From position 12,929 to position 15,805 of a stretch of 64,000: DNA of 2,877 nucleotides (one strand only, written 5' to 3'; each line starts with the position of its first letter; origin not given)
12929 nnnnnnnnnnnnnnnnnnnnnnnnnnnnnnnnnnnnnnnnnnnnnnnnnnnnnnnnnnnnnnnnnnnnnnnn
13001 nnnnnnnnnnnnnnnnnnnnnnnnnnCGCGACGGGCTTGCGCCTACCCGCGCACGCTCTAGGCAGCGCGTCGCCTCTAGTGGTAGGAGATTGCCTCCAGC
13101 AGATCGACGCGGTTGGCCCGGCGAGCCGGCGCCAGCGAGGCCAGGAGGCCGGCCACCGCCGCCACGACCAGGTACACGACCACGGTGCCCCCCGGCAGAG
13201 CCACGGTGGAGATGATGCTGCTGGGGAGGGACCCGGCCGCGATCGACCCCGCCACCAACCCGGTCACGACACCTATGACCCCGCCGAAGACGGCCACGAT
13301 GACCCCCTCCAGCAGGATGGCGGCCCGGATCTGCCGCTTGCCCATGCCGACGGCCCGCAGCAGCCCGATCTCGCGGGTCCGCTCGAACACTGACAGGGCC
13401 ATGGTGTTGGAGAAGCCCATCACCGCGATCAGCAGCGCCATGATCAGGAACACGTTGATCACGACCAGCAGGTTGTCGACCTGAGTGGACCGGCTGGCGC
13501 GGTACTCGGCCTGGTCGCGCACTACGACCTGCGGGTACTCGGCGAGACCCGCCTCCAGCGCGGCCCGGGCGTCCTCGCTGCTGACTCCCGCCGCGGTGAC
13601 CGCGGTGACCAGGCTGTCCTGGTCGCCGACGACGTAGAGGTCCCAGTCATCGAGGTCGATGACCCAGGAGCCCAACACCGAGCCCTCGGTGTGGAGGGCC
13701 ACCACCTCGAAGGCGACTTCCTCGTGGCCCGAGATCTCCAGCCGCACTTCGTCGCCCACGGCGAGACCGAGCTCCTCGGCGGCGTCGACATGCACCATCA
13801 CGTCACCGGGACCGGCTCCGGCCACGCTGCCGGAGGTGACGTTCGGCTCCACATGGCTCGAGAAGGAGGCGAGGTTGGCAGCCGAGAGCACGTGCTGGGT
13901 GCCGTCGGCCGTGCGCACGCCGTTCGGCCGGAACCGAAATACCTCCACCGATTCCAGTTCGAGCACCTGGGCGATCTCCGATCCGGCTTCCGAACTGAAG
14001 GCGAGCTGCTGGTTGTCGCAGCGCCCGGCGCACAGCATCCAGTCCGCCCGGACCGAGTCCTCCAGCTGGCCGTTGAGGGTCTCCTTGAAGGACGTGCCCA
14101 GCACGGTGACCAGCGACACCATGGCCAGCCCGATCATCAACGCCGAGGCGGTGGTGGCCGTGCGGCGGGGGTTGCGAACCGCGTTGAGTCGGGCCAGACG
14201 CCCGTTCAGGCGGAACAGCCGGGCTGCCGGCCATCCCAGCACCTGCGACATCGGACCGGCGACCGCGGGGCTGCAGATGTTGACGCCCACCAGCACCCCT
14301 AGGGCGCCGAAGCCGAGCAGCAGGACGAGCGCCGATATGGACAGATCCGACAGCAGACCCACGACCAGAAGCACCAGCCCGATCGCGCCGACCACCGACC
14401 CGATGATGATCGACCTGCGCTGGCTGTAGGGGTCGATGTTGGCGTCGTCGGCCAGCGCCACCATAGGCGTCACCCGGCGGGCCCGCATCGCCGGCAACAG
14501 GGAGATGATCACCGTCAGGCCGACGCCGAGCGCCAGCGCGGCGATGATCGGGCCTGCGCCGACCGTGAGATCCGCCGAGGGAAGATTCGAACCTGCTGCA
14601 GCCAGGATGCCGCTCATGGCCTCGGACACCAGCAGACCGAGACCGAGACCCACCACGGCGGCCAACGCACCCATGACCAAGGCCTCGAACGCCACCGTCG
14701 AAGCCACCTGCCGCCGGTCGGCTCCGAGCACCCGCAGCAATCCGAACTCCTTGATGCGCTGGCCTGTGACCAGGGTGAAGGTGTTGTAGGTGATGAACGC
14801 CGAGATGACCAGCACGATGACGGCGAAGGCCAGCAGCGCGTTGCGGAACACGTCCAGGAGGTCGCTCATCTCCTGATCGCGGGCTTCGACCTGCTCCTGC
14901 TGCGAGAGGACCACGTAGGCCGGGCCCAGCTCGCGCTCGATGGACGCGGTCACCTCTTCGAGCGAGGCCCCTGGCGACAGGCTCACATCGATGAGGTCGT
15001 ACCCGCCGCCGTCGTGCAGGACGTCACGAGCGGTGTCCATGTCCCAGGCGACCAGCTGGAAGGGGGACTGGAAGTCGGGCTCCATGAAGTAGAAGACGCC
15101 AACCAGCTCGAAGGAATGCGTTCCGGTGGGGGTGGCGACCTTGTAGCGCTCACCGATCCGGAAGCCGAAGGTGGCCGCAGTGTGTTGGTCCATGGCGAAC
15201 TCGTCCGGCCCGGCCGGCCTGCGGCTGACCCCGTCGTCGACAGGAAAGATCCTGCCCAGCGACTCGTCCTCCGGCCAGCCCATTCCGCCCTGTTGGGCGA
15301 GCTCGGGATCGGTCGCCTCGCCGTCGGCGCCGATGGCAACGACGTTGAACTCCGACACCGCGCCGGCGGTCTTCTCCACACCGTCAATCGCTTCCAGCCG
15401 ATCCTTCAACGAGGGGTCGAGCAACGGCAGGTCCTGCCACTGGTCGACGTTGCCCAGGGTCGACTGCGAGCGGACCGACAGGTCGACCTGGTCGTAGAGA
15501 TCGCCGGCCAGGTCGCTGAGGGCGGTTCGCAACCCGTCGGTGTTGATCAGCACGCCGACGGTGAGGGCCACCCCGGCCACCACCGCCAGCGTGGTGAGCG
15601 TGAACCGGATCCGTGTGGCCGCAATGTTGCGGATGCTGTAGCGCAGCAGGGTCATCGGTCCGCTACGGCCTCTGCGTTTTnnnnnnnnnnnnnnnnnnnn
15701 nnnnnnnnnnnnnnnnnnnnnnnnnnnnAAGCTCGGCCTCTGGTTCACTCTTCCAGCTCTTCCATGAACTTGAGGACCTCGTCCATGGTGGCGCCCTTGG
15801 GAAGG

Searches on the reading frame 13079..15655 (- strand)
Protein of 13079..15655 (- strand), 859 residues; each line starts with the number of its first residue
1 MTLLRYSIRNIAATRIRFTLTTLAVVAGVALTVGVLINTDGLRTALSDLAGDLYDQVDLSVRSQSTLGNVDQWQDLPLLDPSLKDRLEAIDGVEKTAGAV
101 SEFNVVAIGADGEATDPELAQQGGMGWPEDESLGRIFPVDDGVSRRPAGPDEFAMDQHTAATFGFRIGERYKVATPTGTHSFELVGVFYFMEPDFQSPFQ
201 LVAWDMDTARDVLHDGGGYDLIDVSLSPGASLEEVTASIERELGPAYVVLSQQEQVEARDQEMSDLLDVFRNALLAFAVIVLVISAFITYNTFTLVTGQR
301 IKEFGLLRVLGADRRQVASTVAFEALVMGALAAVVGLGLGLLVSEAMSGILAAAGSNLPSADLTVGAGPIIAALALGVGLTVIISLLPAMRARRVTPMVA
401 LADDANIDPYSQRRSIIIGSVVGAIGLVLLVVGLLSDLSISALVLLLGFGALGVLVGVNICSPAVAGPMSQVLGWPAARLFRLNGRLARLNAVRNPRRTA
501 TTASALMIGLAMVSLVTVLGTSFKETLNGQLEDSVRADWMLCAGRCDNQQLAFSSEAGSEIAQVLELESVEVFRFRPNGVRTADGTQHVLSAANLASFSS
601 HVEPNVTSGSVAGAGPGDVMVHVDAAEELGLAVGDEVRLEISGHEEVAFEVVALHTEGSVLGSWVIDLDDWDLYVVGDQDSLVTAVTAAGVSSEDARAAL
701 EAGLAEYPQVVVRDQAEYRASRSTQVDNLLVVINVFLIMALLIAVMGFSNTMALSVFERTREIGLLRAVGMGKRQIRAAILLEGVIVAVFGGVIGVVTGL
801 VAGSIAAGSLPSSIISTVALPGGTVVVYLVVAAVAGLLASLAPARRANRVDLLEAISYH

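Call 56: search_protein_families(library=pfam, proteins=[window:13079-15655:-], max_evalue=0.001)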
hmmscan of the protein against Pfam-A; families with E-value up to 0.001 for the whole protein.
window:13079-15655:- (859 aa): 2 families
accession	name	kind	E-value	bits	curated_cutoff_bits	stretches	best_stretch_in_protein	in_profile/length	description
PF02687.27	FtsX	-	1.9e-36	125.2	25.5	2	276-397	2-120/120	FtsX-like permease C-terminal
PF12704.14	MacB_PCD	-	2.4e-20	74.1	27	2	19-241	2-206/207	MacB-like periplasmic core domain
